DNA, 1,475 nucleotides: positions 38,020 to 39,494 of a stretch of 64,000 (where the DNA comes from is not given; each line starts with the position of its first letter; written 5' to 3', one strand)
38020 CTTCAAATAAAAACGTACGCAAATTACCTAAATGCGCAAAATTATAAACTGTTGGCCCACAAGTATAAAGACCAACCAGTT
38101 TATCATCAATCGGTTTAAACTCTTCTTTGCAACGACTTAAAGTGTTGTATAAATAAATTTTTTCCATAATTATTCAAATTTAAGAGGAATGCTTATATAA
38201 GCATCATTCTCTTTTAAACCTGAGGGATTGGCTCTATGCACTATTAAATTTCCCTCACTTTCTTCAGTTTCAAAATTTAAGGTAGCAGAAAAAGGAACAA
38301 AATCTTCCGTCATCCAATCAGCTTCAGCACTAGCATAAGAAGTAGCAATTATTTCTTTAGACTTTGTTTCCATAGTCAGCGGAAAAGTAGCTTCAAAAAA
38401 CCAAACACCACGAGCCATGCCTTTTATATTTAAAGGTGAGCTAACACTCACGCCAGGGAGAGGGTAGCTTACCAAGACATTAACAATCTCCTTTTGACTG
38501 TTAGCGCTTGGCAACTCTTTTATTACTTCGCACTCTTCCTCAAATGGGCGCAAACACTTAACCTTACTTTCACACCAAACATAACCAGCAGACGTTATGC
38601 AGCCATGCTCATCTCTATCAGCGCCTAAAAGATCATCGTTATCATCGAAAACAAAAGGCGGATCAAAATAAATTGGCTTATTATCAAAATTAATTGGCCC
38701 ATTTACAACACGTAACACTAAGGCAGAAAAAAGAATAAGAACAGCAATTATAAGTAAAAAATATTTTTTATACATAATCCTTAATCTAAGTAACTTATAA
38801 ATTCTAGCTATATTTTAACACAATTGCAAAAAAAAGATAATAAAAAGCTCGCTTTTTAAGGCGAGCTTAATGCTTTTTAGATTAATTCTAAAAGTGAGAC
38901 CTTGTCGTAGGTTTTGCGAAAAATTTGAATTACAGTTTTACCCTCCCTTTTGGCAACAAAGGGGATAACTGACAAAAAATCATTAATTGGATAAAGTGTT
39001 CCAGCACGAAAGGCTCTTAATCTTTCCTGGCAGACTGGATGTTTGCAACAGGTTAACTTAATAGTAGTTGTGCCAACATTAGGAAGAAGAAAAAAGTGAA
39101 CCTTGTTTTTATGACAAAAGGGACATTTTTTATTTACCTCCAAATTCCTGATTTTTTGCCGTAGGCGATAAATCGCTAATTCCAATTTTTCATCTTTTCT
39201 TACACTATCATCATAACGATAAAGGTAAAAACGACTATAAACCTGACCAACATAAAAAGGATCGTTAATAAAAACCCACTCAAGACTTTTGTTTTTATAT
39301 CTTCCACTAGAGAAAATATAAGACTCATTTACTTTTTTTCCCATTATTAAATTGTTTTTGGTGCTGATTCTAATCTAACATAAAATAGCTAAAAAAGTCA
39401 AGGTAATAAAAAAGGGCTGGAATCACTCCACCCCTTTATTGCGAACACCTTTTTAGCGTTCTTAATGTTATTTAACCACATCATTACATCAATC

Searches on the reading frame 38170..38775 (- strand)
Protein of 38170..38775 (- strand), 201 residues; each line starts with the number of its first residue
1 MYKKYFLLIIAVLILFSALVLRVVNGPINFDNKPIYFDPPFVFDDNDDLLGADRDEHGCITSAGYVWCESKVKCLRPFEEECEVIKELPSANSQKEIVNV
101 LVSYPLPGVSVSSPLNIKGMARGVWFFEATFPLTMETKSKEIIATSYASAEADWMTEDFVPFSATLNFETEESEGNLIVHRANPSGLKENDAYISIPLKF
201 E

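Call 8: search_protein_families(library=pfam, proteins=[window:38170-38775:-], max_evalue=0.1)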
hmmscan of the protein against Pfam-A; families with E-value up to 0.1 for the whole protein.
window:38170-38775:- (201 aa): 1 family
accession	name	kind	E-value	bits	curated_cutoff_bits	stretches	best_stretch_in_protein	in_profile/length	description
PF10648.15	Gmad2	-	2.3e-12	47.5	25.7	1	100-180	2-78/86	Immunoglobulin-like domain of bacterial spore germination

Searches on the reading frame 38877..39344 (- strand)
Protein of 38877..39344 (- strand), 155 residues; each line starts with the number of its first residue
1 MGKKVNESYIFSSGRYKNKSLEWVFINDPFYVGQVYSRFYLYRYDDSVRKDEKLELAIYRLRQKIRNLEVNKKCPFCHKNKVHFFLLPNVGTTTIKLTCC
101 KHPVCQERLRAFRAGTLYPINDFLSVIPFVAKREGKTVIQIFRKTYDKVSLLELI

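Call 8: search_protein_families(library=pfam, proteins=[window:38877-39344:-], max_evalue=0.1)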
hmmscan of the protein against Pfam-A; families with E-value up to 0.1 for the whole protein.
window:38877-39344:- (155 aa): 1 family
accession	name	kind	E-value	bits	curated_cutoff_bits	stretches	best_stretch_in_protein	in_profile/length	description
PF20600.3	ExoX-like_C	-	0.0059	16.4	26.5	1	14-32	4-22/30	Exodeoxyribonuclease X-like C-terminal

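Call 9: find_encoding_contigs(protein=window:38877-39344:-, flank=3000, max_places=10)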
Protein window:38877-39344:- (155 aa): 8 contigs read that carry it; 7 places shown.
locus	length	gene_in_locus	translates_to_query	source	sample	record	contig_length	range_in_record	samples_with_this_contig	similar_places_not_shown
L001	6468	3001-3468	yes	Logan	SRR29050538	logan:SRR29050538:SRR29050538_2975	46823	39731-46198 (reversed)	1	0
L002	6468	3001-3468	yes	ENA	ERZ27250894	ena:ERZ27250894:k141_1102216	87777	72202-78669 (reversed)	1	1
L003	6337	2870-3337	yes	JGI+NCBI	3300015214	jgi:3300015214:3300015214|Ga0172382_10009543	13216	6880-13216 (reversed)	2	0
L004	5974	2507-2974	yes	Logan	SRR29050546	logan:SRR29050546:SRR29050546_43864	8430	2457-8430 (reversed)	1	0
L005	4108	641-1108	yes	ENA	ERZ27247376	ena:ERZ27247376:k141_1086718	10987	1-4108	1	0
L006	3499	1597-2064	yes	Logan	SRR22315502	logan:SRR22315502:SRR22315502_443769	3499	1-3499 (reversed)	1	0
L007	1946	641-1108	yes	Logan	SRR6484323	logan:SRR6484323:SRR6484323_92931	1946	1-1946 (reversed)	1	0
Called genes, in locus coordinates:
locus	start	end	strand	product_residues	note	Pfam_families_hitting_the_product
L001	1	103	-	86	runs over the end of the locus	-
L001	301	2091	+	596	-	PF00009:GTP_EFTU, PF01926:MMR_HSR1 (weak), PF22042:EF-G_D2 (weak), PF03144:GTP_EFTU_D2, PF00679:EFG_C, PF21018:BipA_C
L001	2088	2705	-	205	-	PF01351:RNase_HII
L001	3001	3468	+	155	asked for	-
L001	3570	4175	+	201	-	PF10648:Gmad2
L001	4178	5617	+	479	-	PF01406:tRNA-synt_1e, PF09334:tRNA-synt_1g (faint), PF23493:CysS_C (weak)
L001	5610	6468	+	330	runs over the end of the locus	PF01207:Dus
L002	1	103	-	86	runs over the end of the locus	-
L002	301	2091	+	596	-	PF00009:GTP_EFTU, PF01926:MMR_HSR1 (weak), PF22042:EF-G_D2 (weak), PF03144:GTP_EFTU_D2, PF00679:EFG_C, PF21018:BipA_C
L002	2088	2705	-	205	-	PF01351:RNase_HII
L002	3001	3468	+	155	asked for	-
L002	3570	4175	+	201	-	PF10648:Gmad2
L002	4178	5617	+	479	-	PF01406:tRNA-synt_1e, PF09334:tRNA-synt_1g (faint), PF23493:CysS_C (weak)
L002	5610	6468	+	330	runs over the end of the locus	PF01207:Dus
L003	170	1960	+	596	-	PF00009:GTP_EFTU, PF01926:MMR_HSR1 (weak), PF22042:EF-G_D2 (weak), PF03144:GTP_EFTU_D2, PF00679:EFG_C, PF21018:BipA_C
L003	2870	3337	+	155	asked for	-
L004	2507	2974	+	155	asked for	-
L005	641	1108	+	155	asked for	-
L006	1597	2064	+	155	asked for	-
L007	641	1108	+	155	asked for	-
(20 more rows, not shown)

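Call 11: find_homologous_proteins(query=window:38877-39344:-, max_evalue=0.001)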
Query window:38877-39344:- (155 aa): 1 proteins with E <= 0.001 among 13 candidates.
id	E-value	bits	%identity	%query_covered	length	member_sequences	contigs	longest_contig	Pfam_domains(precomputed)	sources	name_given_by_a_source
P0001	6.3e-100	349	99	100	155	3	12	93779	-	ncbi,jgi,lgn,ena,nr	ncbi:MAG: hypothetical protein PHH52_01795 [Patescibacteria group bacterium]|nr:hypothetical protein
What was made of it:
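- Tried and rejected: The word-based protein search found only the same species (call 11).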

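Call 80: search_solved_structures(query=A7, max_evalue=1)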
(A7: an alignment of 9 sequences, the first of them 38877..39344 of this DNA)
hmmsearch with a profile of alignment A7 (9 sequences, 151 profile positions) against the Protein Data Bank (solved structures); distinct sequences matched with E-value up to 1: 0.

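Call 81: search_protein_families(library=phrogs, alignment_id=A7, max_evalue=0.01)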
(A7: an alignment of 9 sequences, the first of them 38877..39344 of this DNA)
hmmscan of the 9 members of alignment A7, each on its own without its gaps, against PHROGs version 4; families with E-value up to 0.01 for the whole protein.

A. member 1, window:38877-39344:- (155 aa): 0 families

B. families by the number of members that match (of 9 scanned): 0 families
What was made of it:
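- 38877..39344 (-): Neighbouring 155-aa Cys-rich gene (zinc-ribbon-like, four invariant Cys). It is its own transcription unit, ending at the terminator 38868-38845. No PHROG or PDB relative (calls 8, 80, 81).
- That protein has no detectable RNA-binding domain or known relative (calls 8, 80, 81).
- Tried and rejected: The Pfam match is sub-threshold, and there was no PHROG or PDB relative (calls 8, 80, 81).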
